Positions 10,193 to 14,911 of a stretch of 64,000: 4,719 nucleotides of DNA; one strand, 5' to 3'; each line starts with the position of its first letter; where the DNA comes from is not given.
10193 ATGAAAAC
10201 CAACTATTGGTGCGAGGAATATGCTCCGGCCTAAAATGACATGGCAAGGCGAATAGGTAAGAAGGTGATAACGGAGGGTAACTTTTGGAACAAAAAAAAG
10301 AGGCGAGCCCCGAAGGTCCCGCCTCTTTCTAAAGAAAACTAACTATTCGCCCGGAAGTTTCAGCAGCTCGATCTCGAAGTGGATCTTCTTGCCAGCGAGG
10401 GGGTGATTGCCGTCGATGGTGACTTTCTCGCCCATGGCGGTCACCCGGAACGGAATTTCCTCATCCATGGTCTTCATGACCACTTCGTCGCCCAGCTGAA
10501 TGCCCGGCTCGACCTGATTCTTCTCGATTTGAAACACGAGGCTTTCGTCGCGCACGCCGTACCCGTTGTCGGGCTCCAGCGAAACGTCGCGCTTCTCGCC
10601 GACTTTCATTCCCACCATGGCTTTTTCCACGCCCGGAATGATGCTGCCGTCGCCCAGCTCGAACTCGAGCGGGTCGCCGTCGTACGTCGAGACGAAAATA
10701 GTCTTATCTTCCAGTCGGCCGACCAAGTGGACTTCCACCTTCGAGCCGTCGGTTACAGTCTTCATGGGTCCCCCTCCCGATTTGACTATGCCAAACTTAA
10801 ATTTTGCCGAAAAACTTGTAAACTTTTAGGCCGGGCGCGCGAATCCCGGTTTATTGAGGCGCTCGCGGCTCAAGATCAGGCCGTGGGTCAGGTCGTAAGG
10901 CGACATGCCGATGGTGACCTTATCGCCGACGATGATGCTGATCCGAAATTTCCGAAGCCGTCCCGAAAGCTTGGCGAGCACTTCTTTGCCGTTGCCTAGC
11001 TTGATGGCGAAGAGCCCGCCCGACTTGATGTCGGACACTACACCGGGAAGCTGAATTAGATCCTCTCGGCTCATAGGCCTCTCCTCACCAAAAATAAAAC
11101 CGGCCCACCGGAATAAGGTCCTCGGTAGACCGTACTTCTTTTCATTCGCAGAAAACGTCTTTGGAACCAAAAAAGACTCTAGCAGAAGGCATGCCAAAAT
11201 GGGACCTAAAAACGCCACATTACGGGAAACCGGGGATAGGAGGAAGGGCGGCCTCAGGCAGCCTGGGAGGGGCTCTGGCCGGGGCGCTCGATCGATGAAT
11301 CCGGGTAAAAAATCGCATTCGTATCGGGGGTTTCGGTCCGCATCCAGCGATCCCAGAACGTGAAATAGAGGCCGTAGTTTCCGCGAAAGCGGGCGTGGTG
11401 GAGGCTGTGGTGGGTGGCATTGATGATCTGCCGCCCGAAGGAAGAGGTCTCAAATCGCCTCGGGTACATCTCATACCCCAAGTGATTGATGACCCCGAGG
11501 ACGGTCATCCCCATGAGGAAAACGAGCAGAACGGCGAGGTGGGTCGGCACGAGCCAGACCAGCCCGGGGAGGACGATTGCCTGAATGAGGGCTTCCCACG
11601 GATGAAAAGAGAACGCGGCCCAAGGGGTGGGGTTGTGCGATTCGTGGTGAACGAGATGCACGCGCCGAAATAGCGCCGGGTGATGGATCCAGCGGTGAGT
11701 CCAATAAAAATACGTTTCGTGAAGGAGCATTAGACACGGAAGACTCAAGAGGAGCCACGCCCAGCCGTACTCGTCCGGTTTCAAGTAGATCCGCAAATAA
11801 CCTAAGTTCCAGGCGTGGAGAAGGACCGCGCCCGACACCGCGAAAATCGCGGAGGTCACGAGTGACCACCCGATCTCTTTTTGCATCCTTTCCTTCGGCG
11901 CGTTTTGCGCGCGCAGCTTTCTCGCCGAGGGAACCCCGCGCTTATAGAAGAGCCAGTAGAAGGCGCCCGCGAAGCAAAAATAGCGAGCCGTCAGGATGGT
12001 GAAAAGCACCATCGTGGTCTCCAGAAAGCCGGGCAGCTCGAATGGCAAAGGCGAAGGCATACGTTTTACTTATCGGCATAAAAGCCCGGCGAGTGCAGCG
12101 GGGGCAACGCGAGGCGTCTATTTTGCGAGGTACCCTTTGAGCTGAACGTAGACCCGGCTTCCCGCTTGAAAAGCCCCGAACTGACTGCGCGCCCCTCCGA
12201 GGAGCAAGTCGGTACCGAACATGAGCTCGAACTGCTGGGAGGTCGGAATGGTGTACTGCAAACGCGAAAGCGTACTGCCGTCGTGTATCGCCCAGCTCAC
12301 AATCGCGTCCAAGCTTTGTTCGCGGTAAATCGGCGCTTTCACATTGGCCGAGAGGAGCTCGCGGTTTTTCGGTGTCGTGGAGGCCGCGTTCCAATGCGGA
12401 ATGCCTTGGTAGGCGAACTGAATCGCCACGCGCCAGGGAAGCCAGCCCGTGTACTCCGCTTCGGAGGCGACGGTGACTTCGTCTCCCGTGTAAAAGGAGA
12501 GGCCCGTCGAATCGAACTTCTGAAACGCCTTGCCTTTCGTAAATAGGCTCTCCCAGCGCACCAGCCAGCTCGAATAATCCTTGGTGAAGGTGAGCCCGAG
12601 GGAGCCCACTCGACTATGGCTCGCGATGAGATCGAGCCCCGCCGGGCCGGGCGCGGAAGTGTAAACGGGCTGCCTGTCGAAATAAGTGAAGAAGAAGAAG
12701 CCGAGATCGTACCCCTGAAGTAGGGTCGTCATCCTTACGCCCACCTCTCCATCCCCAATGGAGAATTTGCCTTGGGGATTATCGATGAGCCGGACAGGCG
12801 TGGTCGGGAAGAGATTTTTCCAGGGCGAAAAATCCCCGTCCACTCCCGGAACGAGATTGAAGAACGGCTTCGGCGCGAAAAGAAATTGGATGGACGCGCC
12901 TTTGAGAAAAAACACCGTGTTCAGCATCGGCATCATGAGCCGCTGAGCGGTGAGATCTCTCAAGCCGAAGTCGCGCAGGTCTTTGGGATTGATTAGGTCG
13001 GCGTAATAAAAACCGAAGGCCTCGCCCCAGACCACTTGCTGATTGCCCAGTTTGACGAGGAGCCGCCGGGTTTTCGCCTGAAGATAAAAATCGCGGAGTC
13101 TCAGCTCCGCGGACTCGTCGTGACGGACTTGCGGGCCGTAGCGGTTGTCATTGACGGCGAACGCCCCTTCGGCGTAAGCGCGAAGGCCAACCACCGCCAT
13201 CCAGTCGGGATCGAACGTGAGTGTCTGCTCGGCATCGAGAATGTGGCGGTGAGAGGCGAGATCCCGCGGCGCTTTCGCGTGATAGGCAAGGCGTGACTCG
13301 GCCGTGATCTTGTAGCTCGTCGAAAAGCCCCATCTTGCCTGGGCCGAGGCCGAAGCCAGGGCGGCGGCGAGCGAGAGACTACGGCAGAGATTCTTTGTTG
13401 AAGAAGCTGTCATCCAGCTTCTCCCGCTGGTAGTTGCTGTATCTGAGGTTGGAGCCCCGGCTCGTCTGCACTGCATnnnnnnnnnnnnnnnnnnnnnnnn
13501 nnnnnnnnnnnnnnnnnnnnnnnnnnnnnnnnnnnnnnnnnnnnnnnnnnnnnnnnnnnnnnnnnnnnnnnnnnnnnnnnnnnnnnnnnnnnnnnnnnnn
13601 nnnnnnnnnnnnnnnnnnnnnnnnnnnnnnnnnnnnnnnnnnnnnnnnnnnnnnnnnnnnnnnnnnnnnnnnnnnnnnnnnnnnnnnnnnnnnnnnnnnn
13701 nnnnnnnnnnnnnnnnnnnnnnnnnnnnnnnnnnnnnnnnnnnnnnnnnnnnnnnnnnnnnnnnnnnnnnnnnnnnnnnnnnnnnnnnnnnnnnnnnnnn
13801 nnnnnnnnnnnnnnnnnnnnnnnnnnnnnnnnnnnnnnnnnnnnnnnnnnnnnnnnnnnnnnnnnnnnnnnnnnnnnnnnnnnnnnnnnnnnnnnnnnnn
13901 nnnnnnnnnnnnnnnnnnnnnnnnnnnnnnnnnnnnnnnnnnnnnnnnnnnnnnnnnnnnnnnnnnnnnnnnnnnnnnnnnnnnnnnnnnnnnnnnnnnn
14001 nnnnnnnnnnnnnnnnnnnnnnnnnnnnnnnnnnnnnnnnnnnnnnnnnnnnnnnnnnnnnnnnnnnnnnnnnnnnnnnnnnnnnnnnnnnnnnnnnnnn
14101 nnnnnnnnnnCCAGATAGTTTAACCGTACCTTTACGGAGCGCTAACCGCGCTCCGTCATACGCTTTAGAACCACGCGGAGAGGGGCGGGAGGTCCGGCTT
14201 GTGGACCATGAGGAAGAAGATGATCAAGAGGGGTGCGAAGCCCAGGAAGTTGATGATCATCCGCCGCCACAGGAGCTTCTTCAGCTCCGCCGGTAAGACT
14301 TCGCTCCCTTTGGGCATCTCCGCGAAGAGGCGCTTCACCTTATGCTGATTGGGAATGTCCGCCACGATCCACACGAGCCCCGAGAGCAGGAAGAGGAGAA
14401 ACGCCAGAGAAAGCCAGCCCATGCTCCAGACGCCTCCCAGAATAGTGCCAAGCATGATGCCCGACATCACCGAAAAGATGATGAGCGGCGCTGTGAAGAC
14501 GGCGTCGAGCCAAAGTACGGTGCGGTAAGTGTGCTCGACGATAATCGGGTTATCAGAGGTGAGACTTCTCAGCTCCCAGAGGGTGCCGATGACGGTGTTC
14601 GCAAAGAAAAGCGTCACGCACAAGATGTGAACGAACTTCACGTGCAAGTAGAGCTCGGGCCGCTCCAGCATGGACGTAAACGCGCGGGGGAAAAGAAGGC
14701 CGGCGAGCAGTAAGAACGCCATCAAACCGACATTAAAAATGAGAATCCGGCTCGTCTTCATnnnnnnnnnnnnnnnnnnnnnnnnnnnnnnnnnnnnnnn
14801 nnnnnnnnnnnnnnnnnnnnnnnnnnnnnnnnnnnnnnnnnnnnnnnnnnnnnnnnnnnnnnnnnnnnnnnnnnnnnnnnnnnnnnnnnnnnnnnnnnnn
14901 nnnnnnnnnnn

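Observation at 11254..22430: Long overlapping-gene operon combining lipid-type oxidoreductases with a Lol-like export route and OM components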

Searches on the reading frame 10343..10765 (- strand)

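Call 5: search_protein_families(library=pfam, proteins=[window:10343-10765:-], max_evalue=0.01)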
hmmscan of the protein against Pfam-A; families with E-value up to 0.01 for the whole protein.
window:10343-10765:- (140 aa): 1 family
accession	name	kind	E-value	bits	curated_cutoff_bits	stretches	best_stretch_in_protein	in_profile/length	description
PF00254.34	FKBP_C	-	1.8e-21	76.7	21.1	1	3-79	4-90/94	FKBP-type peptidyl-prolyl cis-trans isomerase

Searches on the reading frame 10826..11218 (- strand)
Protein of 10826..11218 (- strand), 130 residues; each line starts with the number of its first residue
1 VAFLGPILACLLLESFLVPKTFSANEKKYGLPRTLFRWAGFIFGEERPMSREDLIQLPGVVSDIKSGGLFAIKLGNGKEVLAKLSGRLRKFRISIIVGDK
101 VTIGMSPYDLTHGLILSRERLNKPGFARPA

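Call 5: search_protein_families(library=pfam, proteins=[window:10826-11218:-], max_evalue=0.01)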
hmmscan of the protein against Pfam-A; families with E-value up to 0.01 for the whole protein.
window:10826-11218:- (130 aa): 2 families
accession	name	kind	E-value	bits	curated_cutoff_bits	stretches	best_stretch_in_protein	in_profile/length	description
PF01176.25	eIF-1a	-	1.7e-14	53.7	30.2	1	55-117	1-63/64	Translation initiation factor 1A / IF-1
PF16745.11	RsgA_N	-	0.00032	20.8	27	1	67-103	9-44/54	RsgA N-terminal domain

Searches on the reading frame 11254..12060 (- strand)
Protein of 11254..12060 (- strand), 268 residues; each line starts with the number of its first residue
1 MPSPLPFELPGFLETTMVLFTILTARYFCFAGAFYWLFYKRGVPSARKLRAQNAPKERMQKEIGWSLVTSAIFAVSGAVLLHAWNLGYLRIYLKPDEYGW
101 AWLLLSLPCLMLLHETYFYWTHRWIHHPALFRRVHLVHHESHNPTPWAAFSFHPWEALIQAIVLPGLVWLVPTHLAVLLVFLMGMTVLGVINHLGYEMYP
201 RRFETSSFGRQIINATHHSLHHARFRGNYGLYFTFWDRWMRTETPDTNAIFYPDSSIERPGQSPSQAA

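Call 5: search_protein_families(library=pfam, proteins=[window:11254-12060:-], max_evalue=0.01)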
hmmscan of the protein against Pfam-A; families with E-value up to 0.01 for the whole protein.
window:11254-12060:- (268 aa): 1 family
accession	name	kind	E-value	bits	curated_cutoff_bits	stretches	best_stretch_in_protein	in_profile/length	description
PF04116.19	FA_hydroxylase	-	1.3e-27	97.2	31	1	109-242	3-132/132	Fatty acid hydroxylase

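Call 8: search_protein_families(library=ncbifam, proteins=[window:11254-12060:-], max_evalue=0.01)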
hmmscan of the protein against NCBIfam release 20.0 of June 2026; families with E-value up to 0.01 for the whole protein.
window:11254-12060:- (268 aa): 0 families

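Call 42: search_solved_structures(query=window:11254-12060:-, max_evalue=1)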
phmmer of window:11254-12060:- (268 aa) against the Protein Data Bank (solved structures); distinct sequences matched with E-value up to 1: 0.

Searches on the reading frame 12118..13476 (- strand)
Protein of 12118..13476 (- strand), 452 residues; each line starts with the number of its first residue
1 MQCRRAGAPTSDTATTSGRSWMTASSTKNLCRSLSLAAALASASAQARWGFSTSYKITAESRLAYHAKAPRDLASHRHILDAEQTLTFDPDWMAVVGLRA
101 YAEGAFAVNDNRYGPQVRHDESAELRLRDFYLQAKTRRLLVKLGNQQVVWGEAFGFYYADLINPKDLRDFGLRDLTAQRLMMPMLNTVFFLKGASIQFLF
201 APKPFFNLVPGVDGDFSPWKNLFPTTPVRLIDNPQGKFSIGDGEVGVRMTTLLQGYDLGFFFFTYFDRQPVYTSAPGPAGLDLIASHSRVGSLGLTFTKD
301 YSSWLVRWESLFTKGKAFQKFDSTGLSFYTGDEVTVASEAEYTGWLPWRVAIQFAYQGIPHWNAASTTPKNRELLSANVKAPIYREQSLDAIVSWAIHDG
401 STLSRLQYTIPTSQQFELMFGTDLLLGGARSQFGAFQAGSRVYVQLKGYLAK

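Call 5: search_protein_families(library=pfam, proteins=[window:12118-13476:-], max_evalue=0.01)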
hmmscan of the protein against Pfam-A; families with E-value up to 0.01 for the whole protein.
window:12118-13476:- (452 aa): 1 family
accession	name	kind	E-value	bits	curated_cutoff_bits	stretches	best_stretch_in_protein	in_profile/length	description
PF06980.17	DUF1302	-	1e-10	41.8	23.2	1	80-328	85-378/541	Protein of unknown function (DUF1302)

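Call 8: search_protein_families(library=ncbifam, proteins=[window:12118-13413:-], max_evalue=0.01)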
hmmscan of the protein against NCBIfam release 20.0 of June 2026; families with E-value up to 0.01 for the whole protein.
window:12118-13413:- (431 aa): 0 families

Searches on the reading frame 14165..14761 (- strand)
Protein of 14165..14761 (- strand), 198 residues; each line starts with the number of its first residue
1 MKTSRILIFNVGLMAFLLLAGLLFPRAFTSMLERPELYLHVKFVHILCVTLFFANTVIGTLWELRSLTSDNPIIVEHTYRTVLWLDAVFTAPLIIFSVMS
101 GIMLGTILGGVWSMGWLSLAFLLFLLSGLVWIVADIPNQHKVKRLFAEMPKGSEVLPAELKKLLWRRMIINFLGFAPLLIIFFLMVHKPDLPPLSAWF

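Call 4: search_protein_families(library=pfam, proteins=[window:14165-14761:-], max_evalue=0.01)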
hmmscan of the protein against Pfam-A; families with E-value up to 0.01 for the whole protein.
window:14165-14761:- (198 aa): 1 family
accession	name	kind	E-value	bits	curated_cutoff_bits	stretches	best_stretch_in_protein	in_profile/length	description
PF10027.14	DUF2269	-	3.3e-20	73.1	28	1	41-189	3-150/150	Predicted integral membrane protein (DUF2269)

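Call 7: search_protein_families(library=ncbifam, proteins=[window:14165-14761:-], max_evalue=0.01)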
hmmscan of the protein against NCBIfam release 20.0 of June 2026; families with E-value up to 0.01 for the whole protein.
window:14165-14761:- (198 aa): 0 families
